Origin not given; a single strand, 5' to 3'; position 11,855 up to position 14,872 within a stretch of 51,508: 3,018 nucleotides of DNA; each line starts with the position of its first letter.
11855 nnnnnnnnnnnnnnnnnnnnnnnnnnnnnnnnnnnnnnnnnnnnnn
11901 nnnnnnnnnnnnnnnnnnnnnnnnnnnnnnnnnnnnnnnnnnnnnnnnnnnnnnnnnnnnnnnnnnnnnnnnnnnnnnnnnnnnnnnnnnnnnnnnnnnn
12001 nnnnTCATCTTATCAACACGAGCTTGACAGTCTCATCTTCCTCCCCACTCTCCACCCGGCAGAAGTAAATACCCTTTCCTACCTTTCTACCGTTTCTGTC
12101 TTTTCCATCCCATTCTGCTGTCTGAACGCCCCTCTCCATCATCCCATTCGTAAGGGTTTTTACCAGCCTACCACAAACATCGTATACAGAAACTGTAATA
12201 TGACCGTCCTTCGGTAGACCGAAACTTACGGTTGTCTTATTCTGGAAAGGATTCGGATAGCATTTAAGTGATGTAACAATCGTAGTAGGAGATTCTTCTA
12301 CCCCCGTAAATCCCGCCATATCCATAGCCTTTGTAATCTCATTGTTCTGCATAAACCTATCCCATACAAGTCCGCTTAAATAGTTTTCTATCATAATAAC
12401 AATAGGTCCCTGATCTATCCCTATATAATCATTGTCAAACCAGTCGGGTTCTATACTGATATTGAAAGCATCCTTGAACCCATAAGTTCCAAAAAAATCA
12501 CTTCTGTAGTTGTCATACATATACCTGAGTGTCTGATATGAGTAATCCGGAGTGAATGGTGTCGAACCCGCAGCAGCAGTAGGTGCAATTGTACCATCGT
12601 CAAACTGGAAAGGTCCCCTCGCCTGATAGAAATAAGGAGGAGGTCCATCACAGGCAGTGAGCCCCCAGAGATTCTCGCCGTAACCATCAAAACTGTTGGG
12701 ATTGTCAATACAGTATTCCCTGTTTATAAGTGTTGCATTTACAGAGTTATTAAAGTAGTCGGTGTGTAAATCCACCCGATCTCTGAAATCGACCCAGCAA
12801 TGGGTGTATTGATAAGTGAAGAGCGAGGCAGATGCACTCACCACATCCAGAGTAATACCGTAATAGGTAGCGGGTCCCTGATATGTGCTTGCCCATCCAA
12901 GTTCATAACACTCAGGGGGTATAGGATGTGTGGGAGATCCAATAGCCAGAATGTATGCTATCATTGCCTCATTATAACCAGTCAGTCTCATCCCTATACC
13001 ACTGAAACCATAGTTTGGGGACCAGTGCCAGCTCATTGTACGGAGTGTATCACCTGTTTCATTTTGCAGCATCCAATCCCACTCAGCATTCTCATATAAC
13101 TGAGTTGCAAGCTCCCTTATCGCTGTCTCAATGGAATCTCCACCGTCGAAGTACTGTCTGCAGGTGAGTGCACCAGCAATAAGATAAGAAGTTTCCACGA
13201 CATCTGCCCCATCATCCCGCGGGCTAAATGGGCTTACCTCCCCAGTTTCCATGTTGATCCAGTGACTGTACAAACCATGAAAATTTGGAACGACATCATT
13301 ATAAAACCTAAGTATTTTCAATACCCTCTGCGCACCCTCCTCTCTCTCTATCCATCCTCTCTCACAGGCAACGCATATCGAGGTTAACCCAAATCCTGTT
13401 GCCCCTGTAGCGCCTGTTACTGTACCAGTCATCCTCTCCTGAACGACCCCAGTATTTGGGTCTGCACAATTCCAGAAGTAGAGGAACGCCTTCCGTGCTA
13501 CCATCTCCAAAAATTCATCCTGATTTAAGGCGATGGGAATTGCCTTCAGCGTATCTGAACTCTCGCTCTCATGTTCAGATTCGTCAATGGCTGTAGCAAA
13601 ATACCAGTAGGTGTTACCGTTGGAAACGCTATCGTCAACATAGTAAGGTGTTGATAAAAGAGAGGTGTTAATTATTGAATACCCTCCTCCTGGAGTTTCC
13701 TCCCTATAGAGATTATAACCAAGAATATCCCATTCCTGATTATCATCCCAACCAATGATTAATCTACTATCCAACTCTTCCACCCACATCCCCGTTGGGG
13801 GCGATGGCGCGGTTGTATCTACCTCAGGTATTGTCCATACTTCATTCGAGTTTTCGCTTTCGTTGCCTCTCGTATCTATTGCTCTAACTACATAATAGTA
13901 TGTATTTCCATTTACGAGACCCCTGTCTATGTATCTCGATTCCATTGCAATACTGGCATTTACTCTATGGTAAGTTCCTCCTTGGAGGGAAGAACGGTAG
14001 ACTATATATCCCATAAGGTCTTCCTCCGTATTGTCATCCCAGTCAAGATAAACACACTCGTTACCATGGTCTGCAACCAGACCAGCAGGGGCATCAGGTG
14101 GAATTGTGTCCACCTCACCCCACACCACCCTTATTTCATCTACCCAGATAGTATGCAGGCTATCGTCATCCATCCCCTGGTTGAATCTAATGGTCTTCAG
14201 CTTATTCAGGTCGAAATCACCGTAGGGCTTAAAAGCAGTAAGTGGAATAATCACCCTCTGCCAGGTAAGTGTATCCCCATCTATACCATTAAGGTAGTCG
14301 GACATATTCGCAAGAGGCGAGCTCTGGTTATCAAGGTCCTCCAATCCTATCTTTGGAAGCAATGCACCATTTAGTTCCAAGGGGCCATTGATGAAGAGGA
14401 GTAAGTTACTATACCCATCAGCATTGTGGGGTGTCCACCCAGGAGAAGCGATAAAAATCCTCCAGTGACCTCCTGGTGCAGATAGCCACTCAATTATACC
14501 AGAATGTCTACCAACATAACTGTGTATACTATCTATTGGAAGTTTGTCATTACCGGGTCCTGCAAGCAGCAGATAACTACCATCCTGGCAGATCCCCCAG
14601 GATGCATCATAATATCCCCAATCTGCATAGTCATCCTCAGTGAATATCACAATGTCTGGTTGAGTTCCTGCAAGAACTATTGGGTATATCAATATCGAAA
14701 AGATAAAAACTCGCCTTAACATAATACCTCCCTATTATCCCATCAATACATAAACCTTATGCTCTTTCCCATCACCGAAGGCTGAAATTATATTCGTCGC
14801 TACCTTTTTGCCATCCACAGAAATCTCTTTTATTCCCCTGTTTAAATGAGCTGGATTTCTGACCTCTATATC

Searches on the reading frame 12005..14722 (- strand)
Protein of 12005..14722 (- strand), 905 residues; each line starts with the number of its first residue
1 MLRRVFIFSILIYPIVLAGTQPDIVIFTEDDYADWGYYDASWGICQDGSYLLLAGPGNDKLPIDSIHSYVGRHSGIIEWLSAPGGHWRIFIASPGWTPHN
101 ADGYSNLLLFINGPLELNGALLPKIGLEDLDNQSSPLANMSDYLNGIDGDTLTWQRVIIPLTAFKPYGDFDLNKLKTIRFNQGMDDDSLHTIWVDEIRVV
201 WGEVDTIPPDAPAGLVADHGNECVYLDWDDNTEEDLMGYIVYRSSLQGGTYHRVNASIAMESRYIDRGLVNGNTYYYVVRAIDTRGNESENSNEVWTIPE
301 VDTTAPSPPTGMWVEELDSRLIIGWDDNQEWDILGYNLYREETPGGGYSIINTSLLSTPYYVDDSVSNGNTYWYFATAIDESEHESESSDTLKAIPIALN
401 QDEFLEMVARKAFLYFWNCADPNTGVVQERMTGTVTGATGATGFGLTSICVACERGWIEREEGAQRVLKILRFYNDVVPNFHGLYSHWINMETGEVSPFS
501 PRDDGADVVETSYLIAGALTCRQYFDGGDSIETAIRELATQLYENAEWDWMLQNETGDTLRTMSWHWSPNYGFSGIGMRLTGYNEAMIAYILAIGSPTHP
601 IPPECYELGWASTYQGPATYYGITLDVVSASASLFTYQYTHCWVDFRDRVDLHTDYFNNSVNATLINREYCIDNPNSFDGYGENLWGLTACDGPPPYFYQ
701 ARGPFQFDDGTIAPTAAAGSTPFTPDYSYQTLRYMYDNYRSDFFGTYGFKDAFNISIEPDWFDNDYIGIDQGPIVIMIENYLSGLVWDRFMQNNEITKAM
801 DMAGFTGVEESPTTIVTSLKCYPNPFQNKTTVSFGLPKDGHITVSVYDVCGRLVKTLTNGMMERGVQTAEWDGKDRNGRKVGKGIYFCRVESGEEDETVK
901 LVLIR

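Call 73: search_protein_families(library=pfam, proteins=[window:12005-14722:-], max_evalue=0.00001)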
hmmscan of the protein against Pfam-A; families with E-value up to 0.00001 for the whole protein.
window:12005-14722:- (905 aa): 4 families
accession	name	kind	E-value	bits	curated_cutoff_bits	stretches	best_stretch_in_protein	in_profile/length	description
PF10091.15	Glycoamylase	-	6.2e-77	258.5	27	1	579-793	3-220/221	Putative glucoamylase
PF13860.13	FlgD_ig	-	4.2e-09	36.7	27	1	830-892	10-75/79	FlgD Ig-like domain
PF18962.6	Por_Secre_tail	-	3.2e-08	34.2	27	1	822-902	2-74/75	Secretion system C-terminal sorting domain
PF21582.3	CBM30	-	2e-06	28.3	27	1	58-199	25-168/170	Carbohydrate binding domain 30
